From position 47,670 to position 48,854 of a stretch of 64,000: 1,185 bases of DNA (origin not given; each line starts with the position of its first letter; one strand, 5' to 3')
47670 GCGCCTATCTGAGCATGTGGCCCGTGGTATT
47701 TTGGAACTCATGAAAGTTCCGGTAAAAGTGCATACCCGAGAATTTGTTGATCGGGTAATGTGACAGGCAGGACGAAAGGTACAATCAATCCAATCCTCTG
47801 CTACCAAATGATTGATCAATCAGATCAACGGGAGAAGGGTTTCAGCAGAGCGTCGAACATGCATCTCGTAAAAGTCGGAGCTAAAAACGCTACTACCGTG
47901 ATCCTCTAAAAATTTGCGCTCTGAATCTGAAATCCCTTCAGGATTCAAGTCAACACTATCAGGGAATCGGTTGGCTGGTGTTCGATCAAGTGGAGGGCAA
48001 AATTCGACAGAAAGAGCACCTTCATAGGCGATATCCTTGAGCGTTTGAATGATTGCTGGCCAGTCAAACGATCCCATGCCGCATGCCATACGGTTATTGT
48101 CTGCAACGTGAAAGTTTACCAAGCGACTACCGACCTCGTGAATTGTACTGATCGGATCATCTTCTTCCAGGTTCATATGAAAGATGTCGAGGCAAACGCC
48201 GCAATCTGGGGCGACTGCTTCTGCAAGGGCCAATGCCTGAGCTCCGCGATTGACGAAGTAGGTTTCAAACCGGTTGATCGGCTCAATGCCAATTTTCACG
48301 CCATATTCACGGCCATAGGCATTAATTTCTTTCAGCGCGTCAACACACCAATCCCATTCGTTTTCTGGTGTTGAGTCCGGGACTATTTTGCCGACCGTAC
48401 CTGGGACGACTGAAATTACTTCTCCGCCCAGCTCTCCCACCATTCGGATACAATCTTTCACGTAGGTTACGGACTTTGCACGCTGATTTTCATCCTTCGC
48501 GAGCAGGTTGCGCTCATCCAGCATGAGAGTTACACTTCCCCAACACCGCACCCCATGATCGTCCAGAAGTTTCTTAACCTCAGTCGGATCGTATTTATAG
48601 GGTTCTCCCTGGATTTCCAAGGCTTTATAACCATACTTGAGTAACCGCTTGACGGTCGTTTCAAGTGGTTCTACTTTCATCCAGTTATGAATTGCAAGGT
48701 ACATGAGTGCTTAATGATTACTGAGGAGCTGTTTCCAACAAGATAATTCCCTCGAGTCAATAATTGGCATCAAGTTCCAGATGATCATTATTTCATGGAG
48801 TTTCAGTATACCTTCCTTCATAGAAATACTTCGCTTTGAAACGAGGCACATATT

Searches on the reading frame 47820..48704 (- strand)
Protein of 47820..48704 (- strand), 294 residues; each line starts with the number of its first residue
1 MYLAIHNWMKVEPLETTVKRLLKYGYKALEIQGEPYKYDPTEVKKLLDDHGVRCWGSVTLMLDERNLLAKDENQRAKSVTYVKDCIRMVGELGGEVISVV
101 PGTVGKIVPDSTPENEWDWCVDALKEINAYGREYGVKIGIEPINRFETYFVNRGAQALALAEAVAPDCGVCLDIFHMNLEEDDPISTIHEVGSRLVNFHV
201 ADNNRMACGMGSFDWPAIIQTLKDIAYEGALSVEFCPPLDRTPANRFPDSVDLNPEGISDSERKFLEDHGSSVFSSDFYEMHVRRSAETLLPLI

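Call 7: search_protein_families(library=pfam, proteins=[window:47820-48704:-], max_evalue=0.01)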
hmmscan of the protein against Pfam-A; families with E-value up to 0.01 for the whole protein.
window:47820-48704:- (294 aa): 1 family
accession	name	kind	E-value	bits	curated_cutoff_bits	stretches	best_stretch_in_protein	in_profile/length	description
PF01261.30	AP_endonuc_2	-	8.5e-47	160.4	31.1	1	19-245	2-234/249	Xylose isomerase-like TIM barrel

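Call 8: search_protein_families(library=padloc, proteins=[window:47820-48704:-], max_evalue=0.01)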
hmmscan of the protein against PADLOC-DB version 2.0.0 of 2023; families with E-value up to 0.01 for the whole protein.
window:47820-48704:- (294 aa): 0 families
